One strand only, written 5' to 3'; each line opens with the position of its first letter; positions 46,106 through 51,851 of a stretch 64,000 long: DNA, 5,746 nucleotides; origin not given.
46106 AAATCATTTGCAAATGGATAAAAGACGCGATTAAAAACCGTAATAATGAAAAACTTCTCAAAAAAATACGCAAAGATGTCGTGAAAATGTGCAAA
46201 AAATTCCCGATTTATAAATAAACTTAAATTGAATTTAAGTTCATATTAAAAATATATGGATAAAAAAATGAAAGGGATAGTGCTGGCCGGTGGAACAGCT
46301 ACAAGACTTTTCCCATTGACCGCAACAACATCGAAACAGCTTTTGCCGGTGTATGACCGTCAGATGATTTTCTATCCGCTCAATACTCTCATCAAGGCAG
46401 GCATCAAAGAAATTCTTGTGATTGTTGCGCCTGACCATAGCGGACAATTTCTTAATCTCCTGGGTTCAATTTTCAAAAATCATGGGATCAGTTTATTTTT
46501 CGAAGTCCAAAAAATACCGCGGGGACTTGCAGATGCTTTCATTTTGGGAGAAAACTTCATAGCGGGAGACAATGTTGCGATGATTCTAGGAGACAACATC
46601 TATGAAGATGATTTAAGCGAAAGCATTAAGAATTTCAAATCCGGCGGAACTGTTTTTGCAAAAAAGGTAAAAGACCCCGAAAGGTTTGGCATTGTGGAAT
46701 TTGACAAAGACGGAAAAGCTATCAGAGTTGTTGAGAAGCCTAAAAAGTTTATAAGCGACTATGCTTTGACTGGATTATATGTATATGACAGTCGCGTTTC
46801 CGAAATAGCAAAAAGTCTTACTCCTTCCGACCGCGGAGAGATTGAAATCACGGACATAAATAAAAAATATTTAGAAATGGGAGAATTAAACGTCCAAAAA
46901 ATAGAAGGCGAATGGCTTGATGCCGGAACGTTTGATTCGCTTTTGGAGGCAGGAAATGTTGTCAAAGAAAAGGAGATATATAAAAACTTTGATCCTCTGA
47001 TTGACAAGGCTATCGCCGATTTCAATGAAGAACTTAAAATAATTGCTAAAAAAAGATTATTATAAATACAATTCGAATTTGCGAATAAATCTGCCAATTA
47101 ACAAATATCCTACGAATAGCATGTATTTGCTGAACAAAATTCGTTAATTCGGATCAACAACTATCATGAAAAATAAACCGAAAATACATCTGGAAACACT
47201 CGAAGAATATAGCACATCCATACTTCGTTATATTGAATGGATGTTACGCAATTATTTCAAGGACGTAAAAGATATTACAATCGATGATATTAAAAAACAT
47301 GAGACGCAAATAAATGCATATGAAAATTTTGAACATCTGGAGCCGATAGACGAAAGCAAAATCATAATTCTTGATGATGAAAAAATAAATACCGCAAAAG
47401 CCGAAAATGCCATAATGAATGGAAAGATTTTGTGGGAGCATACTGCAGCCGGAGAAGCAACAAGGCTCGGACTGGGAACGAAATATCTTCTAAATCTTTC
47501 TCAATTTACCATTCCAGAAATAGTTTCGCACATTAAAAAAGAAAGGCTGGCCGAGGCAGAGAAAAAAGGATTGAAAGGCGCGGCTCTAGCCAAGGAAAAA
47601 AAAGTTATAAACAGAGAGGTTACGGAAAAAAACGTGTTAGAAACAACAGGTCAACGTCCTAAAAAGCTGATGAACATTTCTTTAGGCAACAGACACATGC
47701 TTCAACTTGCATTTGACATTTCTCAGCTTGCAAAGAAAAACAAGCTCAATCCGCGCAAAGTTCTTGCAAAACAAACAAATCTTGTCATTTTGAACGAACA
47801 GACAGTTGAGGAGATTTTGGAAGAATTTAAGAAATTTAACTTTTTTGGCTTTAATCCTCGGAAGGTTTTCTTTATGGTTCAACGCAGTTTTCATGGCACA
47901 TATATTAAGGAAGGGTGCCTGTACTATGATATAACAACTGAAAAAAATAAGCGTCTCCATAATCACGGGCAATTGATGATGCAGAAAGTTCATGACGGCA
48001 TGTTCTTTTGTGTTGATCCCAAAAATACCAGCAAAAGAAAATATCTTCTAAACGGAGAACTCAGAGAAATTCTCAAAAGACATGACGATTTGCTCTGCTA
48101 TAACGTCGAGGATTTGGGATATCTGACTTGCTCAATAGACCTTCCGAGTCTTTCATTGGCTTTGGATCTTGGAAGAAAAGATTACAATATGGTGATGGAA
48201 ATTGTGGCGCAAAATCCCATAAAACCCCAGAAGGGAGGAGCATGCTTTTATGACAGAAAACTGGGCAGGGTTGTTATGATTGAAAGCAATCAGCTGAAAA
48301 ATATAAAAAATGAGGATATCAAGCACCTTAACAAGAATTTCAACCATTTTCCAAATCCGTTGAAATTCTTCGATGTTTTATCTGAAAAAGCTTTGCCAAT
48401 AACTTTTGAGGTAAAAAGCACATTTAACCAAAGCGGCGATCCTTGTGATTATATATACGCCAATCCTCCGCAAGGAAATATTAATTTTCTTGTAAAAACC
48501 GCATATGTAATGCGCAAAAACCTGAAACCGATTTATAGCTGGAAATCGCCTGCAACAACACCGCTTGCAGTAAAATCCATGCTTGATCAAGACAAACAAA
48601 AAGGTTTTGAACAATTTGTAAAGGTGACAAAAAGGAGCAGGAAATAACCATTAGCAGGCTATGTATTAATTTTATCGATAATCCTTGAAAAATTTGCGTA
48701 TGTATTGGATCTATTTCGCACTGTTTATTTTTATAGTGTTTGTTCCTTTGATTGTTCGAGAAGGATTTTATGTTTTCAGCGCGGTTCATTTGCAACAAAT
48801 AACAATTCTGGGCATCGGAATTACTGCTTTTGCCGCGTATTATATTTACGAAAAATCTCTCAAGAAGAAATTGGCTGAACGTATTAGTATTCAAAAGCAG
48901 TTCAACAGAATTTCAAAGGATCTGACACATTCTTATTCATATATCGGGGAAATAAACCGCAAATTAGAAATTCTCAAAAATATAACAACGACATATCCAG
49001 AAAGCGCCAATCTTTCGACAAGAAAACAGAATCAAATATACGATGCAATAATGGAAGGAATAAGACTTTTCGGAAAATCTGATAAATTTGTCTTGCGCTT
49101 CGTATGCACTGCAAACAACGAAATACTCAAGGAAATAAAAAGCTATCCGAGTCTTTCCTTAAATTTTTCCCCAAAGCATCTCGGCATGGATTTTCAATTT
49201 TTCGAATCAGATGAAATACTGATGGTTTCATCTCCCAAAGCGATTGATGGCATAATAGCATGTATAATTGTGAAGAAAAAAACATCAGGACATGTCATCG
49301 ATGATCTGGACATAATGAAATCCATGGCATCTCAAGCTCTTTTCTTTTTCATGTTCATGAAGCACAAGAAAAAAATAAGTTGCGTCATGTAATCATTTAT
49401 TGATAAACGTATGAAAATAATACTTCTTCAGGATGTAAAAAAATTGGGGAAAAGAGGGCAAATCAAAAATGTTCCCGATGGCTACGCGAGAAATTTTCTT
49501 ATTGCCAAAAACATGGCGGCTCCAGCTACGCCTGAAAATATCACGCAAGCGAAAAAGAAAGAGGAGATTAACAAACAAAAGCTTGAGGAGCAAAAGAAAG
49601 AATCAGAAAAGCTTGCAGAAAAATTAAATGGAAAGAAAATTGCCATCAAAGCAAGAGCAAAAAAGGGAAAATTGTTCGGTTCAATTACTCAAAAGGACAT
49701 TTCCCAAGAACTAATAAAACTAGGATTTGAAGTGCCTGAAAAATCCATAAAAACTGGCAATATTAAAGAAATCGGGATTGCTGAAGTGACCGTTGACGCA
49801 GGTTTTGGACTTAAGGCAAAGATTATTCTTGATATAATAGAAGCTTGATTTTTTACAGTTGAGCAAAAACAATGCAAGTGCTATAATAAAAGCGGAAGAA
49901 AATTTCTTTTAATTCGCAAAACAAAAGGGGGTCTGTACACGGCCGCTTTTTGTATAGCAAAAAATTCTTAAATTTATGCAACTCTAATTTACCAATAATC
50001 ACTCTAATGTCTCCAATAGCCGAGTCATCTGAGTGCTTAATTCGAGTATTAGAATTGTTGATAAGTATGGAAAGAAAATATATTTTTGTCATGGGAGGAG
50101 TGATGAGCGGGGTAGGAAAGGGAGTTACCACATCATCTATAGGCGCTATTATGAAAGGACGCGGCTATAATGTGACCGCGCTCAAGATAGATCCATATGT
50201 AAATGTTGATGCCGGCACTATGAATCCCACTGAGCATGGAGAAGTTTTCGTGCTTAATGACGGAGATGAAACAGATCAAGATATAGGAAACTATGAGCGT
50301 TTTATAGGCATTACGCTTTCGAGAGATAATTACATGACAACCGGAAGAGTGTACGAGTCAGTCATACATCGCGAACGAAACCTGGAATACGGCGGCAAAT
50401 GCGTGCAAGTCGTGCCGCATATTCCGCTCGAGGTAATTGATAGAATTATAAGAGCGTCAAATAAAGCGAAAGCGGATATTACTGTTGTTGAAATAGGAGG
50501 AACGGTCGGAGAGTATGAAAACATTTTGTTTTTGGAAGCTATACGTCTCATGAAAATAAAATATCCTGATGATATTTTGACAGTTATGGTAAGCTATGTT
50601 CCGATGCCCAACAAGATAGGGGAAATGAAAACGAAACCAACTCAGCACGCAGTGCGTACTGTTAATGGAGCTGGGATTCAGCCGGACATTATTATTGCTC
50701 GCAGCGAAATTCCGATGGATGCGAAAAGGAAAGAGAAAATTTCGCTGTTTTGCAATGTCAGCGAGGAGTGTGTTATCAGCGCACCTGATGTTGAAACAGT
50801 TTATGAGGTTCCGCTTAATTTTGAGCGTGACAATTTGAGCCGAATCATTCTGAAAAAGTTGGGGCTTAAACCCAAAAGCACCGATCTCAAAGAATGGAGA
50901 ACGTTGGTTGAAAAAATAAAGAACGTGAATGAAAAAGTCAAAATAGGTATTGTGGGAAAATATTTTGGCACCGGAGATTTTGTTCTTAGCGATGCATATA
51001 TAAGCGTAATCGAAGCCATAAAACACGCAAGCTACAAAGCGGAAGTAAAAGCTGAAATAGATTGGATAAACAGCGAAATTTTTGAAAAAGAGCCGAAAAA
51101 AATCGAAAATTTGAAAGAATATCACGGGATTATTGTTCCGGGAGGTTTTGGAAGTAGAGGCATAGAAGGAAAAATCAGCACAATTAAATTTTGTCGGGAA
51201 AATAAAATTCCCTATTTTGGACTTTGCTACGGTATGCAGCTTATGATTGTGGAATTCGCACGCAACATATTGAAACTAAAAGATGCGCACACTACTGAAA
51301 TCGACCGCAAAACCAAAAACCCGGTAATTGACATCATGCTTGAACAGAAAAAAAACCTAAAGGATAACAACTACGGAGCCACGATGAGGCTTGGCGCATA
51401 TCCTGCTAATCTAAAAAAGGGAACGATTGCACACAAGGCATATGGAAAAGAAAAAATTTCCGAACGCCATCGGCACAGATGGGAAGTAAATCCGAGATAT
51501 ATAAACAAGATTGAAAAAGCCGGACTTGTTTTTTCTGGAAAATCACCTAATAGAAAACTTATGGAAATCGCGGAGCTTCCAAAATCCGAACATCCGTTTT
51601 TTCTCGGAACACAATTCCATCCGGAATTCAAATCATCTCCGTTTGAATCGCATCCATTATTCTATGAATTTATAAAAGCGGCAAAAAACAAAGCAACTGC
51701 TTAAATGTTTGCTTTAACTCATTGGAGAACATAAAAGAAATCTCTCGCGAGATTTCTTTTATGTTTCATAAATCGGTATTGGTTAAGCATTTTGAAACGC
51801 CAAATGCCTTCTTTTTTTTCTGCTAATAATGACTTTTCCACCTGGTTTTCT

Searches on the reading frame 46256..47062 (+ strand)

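Call 22: search_protein_families(library=pfam, proteins=[window:46256-47062:+], max_evalue=0.001)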
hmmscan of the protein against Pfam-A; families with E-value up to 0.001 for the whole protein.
window:46256-47062:+ (269 aa): 2 families
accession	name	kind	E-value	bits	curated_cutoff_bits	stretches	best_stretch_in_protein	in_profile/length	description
PF00483.29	NTP_transferase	-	2.5e-58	198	21.2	1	6-236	1-242/245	Nucleotidyl transferase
PF12804.13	NTP_transf_3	-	2e-06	28.5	27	1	7-127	1-111/160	MobA-like NTP transferase domain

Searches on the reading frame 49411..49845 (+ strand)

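Call 35: search_protein_families(library=pfam, proteins=[window:49411-49845:+], max_evalue=0.001)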
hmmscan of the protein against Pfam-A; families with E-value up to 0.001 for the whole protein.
window:49411-49845:+ (145 aa): 2 families
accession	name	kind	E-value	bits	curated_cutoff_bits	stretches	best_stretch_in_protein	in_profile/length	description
PF01281.25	Ribosomal_L9_N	-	1.7e-23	82.3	20.7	1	1-46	1-46/47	Ribosomal protein L9, N-terminal domain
PF03948.19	Ribosomal_L9_C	-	1.2e-15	58.1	23.2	1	64-143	2-85/86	Ribosomal protein L9, C-terminal domain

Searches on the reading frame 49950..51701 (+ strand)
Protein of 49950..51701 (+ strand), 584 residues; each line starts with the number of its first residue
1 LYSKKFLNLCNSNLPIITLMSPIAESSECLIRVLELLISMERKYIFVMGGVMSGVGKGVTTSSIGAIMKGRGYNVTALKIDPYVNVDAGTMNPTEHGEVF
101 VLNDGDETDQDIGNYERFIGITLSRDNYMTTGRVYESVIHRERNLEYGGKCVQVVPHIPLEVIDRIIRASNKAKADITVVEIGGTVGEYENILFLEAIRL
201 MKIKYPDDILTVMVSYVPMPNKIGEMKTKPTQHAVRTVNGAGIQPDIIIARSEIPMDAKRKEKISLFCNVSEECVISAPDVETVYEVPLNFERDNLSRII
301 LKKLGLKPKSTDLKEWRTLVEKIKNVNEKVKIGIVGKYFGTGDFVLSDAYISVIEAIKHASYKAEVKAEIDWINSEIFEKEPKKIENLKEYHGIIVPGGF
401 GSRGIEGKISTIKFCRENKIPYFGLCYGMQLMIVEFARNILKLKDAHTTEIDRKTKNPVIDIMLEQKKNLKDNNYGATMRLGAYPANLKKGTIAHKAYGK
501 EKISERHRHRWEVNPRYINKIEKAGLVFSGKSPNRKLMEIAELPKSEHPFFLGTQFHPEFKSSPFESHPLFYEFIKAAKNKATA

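Call 22: search_protein_families(library=pfam, proteins=[window:49950-51701:+], max_evalue=0.001)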
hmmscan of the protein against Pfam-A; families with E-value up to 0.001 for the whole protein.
window:49950-51701:+ (584 aa): 4 families
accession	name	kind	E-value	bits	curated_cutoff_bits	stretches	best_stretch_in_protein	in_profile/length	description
PF06418.20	CTP_synth_N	-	2e-108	362.2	26.1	1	43-306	1-265/265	CTP synthase N-terminus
PF00117.34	GATase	-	4e-42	144.5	22.8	1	346-576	2-189/190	Glutamine amidotransferase class-I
PF07722.19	Peptidase_C26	-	7e-06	26.4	20.5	1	412-559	98-219/219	Peptidase C26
PF01656.29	CbiA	-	4.7e-05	23.8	25.4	1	51-312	6-54/125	CobQ/CobB/MinD/ParA nucleotide binding domain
